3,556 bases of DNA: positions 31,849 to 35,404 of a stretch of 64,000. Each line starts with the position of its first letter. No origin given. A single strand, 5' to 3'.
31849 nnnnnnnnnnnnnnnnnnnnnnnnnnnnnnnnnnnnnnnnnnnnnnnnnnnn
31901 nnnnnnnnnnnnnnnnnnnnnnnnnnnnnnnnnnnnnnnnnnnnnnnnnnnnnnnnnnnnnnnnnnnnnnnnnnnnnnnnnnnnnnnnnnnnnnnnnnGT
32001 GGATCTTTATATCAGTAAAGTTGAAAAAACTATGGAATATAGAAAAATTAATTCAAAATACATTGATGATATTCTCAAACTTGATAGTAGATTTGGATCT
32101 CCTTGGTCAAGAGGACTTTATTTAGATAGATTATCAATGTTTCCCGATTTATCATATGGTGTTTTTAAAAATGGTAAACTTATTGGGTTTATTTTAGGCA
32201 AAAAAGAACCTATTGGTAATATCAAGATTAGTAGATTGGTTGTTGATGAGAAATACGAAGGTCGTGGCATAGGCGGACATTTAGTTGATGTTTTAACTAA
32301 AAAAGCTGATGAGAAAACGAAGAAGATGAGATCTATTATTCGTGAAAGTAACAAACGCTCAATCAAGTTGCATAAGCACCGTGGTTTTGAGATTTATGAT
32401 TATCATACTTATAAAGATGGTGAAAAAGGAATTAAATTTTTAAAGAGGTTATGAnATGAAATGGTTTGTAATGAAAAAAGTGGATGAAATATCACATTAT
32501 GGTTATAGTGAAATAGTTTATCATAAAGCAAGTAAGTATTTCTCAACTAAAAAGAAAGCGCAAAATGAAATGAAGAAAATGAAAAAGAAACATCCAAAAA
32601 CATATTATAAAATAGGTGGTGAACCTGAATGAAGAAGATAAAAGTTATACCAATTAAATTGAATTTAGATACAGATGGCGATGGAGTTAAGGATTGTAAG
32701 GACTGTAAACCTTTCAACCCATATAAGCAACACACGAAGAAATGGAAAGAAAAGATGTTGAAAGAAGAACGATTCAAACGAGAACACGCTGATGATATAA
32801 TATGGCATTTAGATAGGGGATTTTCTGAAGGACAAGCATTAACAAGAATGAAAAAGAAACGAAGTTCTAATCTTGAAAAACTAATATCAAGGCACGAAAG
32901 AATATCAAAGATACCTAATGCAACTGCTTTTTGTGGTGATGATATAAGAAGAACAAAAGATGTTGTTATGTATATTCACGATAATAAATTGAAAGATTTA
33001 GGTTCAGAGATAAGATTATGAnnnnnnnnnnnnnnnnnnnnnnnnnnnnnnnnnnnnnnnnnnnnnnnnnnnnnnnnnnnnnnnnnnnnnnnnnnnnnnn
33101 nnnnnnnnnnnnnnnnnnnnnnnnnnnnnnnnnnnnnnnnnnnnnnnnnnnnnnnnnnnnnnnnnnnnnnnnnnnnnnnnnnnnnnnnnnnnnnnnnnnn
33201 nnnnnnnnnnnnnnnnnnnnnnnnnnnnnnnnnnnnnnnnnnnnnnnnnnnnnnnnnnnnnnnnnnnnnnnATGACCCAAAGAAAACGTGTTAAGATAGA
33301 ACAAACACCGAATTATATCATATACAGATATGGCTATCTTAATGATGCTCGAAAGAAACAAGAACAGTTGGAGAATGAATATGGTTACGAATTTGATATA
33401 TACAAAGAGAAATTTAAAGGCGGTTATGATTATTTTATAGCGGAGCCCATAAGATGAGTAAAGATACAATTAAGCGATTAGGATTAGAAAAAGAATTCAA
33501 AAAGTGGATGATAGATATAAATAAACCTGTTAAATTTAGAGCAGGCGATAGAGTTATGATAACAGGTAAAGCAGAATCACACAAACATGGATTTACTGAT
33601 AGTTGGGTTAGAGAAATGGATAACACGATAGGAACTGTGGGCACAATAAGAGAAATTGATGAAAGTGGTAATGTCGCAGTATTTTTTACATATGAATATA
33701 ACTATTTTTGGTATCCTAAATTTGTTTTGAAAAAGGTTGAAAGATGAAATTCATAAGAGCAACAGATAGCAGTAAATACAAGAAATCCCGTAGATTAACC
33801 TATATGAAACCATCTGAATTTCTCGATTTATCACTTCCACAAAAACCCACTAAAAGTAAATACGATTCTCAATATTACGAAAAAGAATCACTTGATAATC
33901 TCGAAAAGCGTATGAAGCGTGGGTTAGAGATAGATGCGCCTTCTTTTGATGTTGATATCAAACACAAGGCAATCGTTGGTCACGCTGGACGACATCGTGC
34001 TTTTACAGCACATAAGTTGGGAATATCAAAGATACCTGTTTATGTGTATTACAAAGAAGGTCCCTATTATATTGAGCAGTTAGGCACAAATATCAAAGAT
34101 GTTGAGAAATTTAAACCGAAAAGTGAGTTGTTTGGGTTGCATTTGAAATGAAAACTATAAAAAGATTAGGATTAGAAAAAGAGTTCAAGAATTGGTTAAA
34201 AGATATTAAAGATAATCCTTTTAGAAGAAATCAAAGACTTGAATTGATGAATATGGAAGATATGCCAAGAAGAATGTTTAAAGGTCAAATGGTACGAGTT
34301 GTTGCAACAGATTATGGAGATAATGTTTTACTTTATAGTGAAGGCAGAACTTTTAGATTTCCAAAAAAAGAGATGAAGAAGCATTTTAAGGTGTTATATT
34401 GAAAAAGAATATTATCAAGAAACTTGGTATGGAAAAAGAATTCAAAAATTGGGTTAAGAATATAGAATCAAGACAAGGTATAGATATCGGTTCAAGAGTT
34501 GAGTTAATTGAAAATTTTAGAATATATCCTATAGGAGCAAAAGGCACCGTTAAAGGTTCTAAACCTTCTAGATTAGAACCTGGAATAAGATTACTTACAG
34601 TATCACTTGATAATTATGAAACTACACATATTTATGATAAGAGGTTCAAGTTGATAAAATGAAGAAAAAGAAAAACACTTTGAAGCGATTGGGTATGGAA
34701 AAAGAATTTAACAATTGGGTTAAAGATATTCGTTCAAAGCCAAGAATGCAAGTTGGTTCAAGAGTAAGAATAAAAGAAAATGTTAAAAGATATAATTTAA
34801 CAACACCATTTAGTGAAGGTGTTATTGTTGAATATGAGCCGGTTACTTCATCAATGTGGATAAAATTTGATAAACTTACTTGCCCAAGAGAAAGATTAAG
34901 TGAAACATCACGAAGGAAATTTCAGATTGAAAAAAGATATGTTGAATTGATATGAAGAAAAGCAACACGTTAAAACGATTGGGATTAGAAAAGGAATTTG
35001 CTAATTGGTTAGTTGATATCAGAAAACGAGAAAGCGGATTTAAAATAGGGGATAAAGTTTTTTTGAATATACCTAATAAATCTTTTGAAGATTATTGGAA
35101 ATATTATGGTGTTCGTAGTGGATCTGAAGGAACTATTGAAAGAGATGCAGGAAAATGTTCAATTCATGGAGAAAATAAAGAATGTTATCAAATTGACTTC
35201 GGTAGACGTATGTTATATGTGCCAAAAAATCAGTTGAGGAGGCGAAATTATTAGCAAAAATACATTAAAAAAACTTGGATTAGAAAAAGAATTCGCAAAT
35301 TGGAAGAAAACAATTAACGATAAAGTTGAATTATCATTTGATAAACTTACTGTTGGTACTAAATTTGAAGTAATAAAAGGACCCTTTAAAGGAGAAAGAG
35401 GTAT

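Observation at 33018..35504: Tandem array of seven diversified paralogues: conserved N-terminal '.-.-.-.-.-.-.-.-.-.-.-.' helix fused to variable KOW/SH3-like barrels; last copy lacks a canonical start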

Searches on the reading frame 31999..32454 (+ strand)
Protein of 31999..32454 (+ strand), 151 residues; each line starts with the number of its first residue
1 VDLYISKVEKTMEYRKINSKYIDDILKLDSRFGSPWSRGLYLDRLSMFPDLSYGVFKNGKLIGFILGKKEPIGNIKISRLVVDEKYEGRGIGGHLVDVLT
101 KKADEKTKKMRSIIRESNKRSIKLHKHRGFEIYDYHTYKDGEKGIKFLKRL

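Call 78: search_protein_families(library=ncbifam, proteins=[window:31999-32454:+], max_evalue=0.1)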
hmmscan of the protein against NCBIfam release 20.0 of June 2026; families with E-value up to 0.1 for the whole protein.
window:31999-32454:+ (151 aa): 15 families
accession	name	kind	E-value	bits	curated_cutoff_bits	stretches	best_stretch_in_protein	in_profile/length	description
TIGR01575.1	rimI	equivalog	1.8e-12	47.6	86.4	1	25-136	5-118/132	ribosomal protein S18-alanine N-acetyltransferase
NF040503.1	resist_ArsN1a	equivalog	5.3e-05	23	170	1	81-141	83-147/159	arsinothricin resistance N-acetyltransferase ArsN1 family A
NF053587.1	SpmdActasePaiA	equivalog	0.0006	19.6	250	1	74-142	90-159/172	spermidine/spermine N(1)-acetyltransferase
NF007807.0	PRK10514.1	equivalog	0.00084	19.3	134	1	54-137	55-129/147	acetyltransferase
NF007025.1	PRK09491.1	equivalog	0.0013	18.7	173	1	51-131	40-120/145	ribosomal protein S18-alanine N-acetyltransferase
NF007853.0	PRK10562.1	equivalog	0.0019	18.4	125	1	57-141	55-131/146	N-acetyltransferase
NF033078.2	AAC_6p_Ia_fam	equivalog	0.0022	17.9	265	1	49-107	50-108/181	AAC(6')-Ia family aminoglycoside 6'-N-acetyltransferase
TIGR02406.1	ectoine_EctA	equivalog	0.013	15.6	120.6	1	57-126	47-119/157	diaminobutyrate acetyltransferase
NF008212.0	PRK10975.1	equivalog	0.017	14.9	219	1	57-133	146-223/232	dTDP-4-amino-4,6-dideoxy-D-galactose acyltransferase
NF002959.0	PRK03624.1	equivalog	0.019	14.7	124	1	78-133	76-132/147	GNAT family acetyltransferase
NF040504.1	resist_ArsN1b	equivalog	0.028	14.2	210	1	81-133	83-136/159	arsinothricin resistance N-acetyltransferase ArsN1 family B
TIGR03448.1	mycothiol_MshD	equivalog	0.051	12.9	163.1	1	58-137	209-292/294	mycothiol synthase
TIGR03585.1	PseH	equivalog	0.075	13.1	93.1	0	89-136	90-139/156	UDP-4-amino-4,6-dideoxy-N-acetyl-beta-L-altrosamine N-acetyltransferase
NF005840.0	PRK07757.1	equivalog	0.08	12.9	154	0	77-106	69-98/153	N-acetyltransferase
NF000358.1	sat2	exception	0.088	12.6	360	0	22-139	31-151/174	streptothricin N-acetyltransferase Sat2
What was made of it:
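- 31999..32454 (+): RimI-like GNAT acetyltransferase, first gene of the tightly packed gene string that contains the array. TIGR01575 rimI scores 47.6 bits, below its cut-off of 86.4 (call 78).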

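Call 79: search_protein_families(library=padloc, proteins=[window:31999-32454:+], max_evalue=0.1)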
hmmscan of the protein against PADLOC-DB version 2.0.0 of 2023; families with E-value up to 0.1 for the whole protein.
window:31999-32454:+ (151 aa): 0 families

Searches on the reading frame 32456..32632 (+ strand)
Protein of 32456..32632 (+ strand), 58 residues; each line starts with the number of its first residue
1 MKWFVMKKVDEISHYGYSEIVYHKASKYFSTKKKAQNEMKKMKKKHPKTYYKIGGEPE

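Call 78: search_protein_families(library=ncbifam, proteins=[window:32456-32632:+], max_evalue=0.1)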
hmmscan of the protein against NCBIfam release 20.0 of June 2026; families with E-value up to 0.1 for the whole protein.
window:32456-32632:+ (58 aa): 1 family
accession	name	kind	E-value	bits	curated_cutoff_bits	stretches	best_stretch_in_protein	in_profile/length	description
NF040542.1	rSAM_RCCLKC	equivalog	0.067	12.3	450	1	5-53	214-261/423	arsinothricin biosynthesis radical SAM protein ArsL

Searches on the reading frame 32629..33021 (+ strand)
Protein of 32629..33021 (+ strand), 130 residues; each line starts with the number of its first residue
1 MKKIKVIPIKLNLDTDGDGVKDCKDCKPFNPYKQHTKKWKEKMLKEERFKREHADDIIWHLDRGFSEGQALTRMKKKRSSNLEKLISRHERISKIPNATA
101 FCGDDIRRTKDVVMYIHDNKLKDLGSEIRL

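Call 62: search_protein_families(library=pfam, proteins=[window:32629-33021:+], max_evalue=0.001)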
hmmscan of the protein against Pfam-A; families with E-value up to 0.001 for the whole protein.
window:32629-33021:+ (130 aa): 0 families
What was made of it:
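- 32629..33021 (+): 130-aa gene directly upstream of copy 1. It ends ............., and its TGA overlaps the ATG of copy 1. No Pfam hit (call 62).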

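Call 78: search_protein_families(library=ncbifam, proteins=[window:32629-33021:+], max_evalue=0.1)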
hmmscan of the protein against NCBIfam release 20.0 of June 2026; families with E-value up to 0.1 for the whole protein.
window:32629-33021:+ (130 aa): 1 family
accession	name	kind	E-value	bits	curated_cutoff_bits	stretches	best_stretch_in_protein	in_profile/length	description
NF040549.1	Nt5e_LPXTG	exception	0.048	11.9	1050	1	5-98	612-704/731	cell surface ecto-5'-nucleotidase Nt5e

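Call 79: search_protein_families(library=padloc, proteins=[window:32629-33021:+], max_evalue=0.1)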
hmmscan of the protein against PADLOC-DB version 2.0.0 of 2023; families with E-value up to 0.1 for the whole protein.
window:32629-33021:+ (130 aa): 0 families

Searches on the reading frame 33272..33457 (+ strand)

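Call 78: search_protein_families(library=ncbifam, proteins=[window:33272-33457:+], max_evalue=0.1)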
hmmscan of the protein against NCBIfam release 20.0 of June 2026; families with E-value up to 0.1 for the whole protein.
window:33272-33457:+ (61 aa): 1 family
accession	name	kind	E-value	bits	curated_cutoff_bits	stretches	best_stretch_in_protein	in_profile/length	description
NF041482.1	ADPrt_Strmyces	equivalog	0.024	14.3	250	1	38-59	127-148/208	ADP-ribosyltransferase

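Call 79: search_protein_families(library=padloc, proteins=[window:33272-33457:+], max_evalue=0.1)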
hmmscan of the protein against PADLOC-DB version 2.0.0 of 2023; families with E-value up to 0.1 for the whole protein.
window:33272-33457:+ (61 aa): 1 family
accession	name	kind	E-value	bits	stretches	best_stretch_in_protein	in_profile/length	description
PDLC00697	Effector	-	0.032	11.8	1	16-52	148-187/207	2TM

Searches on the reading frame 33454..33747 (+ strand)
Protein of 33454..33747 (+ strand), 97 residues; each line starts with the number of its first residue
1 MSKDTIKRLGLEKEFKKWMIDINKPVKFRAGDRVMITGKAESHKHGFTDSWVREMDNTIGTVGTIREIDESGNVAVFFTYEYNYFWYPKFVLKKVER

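Call 8: search_protein_families(library=pfam, proteins=[window:33454-33747:+], max_evalue=1)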
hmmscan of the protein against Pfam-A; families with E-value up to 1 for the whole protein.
window:33454-33747:+ (97 aa): 3 families
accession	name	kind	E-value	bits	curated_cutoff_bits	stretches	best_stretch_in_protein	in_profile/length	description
PF18346.7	SH3_15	-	3.3e-06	27.7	24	1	28-82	1-57/67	Mind bomb SH3 repeat domain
PF18335.7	SH3_13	-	0.06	13.6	41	1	23-75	22-62/65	ATP-dependent RecD-like DNA helicase SH3 domain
PF02237.23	BPL_C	-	0.078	13.3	21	0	22-41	2-20/48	Biotin protein ligase C terminal domain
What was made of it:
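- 33454..33747 (+): Array copy 2 (97 aa): tag plus a barrel of the Mind-bomb-repeat type. Pfam SH3_15 at 27.7 bits, above the cut-off of 24 (call 8).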

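Call 9: search_protein_families(library=phrogs, proteins=[window:33454-33747:+], max_evalue=1)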
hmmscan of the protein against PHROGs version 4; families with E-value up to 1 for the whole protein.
window:33454-33747:+ (97 aa): 7 families
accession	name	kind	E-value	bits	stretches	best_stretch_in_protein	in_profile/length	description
phrog_7871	-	unknown function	0.00055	21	1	27-81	3-53/73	-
phrog_7488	-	unknown function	0.0058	17.8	1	27-88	2-65/144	-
phrog_17722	-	unknown function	0.037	14.8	1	25-51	3-30/66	-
phrog_4412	-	DNA, RNA and nucleotide metabolism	0.1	11.8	1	13-79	584-647/743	exonuclease V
phrog_33878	-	unknown function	0.16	12.4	1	27-69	4-45/287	-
phrog_37746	-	unknown function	0.17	12.9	1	11-23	8-20/66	-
phrog_22674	-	unknown function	0.2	12.9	0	56-77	18-39/75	-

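Call 78: search_protein_families(library=ncbifam, proteins=[window:33454-33747:+], max_evalue=0.1)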
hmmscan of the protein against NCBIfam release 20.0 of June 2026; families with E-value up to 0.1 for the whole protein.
window:33454-33747:+ (97 aa): 0 families

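Call 79: search_protein_families(library=padloc, proteins=[window:33454-33747:+], max_evalue=0.1)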
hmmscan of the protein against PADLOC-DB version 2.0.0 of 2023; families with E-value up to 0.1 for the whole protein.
window:33454-33747:+ (97 aa): 0 families

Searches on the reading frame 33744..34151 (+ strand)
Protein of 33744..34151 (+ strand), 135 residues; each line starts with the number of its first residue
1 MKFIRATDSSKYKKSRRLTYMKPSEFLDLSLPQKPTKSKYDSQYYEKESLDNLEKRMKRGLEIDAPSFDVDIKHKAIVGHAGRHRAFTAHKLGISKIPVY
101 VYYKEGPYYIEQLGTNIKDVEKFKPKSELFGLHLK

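Call 8: search_protein_families(library=pfam, proteins=[window:33744-34151:+], max_evalue=1)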
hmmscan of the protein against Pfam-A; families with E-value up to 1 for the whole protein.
window:33744-34151:+ (135 aa): 0 families

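Call 9: search_protein_families(library=phrogs, proteins=[window:33744-34151:+], max_evalue=1)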
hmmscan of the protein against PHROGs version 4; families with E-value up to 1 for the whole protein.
window:33744-34151:+ (135 aa): 4 families
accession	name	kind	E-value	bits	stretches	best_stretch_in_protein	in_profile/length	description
phrog_31328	-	unknown function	0.016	16.3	1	38-105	81-149/163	-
phrog_14079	-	unknown function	0.082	14.1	1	57-134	12-88/132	-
phrog_26754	-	DNA, RNA and nucleotide metabolism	0.09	13.8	1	15-101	57-139/207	ParB-like partition nuclease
phrog_15906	-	unknown function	0.098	13.4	1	101-118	18-35/40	-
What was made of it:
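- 33744..34151 (+): ParB-like 135-aa gene embedded in the array. The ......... stretch was read by eye. Only weak PHROG ParB-like hits, E 0.09 (call 9).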

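Call 78: search_protein_families(library=ncbifam, proteins=[window:33744-34151:+], max_evalue=0.1)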
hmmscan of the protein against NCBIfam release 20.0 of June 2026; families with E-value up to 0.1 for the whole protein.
window:33744-34151:+ (135 aa): 1 family
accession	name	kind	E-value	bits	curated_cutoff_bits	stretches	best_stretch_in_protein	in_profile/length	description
TIGR03162.1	ribazole_cobC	equivalog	0.087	12.3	162.9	0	42-95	109-159/176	alpha-ribazole phosphatase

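Call 79: search_protein_families(library=padloc, proteins=[window:33744-34151:+], max_evalue=0.1)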
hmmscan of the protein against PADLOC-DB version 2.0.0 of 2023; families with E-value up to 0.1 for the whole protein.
window:33744-34151:+ (135 aa): 0 families

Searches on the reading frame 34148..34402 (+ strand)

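Call 8: search_protein_families(library=pfam, proteins=[window:34148-34402:+], max_evalue=1)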
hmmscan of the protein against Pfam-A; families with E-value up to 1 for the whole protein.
window:34148-34402:+ (84 aa): 0 families

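Call 9: search_protein_families(library=phrogs, proteins=[window:34148-34402:+], max_evalue=1)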
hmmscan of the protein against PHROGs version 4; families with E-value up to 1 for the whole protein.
window:34148-34402:+ (84 aa): 2 families
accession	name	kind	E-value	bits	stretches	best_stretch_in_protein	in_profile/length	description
phrog_22142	-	unknown function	0.01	17.1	1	10-81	2-59/67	-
phrog_14011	-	unknown function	0.071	13.8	1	53-68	7-22/62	-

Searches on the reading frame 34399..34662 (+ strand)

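Call 8: search_protein_families(library=pfam, proteins=[window:34399-34662:+], max_evalue=1)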
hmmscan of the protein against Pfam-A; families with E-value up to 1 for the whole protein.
window:34399-34662:+ (87 aa): 1 family
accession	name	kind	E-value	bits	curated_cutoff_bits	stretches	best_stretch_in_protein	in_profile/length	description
PF18129.7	SH3_12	-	0.061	13.7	26.2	1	27-54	2-29/69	Xrn1 SH3-like domain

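Call 9: search_protein_families(library=phrogs, proteins=[window:34399-34662:+], max_evalue=1)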
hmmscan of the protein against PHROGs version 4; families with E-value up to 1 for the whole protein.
window:34399-34662:+ (87 aa): 3 families
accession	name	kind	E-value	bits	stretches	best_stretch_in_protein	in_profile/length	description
phrog_2431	-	unknown function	0.072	13.9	1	28-53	13-40/149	-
phrog_10929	-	unknown function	0.15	13.2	1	4-23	7-27/46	-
phrog_7955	-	unknown function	0.26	12.4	1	30-55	8-33/63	-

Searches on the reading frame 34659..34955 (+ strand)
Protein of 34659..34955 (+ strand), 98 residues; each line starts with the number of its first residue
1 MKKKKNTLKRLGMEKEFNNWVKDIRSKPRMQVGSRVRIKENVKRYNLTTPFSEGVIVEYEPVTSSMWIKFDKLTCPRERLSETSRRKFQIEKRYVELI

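Call 8: search_protein_families(library=pfam, proteins=[window:34659-34955:+], max_evalue=1)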
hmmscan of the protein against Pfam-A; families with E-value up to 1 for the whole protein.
window:34659-34955:+ (98 aa): 0 families

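Call 9: search_protein_families(library=phrogs, proteins=[window:34659-34955:+], max_evalue=1)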
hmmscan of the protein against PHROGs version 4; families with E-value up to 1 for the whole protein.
window:34659-34955:+ (98 aa): 2 families
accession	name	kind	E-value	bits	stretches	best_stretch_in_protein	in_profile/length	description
phrog_13043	-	unknown function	0.34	12.3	1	12-49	15-51/126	-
phrog_28454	-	unknown function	0.36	12.2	0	1-49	15-58/76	-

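Call 79: search_protein_families(library=padloc, proteins=[window:34659-34955:+], max_evalue=0.1)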
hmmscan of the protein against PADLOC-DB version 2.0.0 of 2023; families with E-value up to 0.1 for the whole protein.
window:34659-34955:+ (98 aa): 0 families

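Call 80: find_encoding_contigs(protein=window:34659-34955:+, flank=1500, max_places=6)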
Protein window:34659-34955:+ (98 aa): 1 contig read that carries it; 1 place shown.
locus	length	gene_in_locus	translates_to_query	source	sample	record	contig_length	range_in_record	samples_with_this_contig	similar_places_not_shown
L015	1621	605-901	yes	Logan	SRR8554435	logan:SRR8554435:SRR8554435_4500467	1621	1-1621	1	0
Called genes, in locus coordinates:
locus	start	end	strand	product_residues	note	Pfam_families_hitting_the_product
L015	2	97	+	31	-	?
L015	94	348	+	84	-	-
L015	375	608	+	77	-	-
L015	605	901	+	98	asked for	-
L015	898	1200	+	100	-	-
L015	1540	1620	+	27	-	?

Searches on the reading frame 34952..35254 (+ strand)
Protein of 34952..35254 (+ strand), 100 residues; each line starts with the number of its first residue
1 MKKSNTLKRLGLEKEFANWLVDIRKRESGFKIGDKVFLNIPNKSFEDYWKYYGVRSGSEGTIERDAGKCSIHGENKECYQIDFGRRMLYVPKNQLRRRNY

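Call 8: search_protein_families(library=pfam, proteins=[window:34952-35254:+], max_evalue=1)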
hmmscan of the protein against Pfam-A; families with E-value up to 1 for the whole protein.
window:34952-35254:+ (100 aa): 2 families
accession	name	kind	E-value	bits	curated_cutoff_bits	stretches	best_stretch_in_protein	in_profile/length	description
PF22269.2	TagH_SH3-like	-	0.0014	19.2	27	1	70-96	32-58/62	Teichoic acid transporter subunit TagH, SH3-like domain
PF17162.9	DUF5118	-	0.22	11.7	27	0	31-45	23-37/50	Domain of unknown function (DUF5118)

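Call 9: search_protein_families(library=phrogs, proteins=[window:34952-35254:+], max_evalue=1)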
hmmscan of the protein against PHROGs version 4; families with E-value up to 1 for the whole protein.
window:34952-35254:+ (100 aa): 2 families
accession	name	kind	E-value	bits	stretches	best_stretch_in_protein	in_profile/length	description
phrog_7871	-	unknown function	0.0038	18.3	1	30-62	4-36/73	-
phrog_35041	-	unknown function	0.24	12.7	1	45-72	34-60/61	-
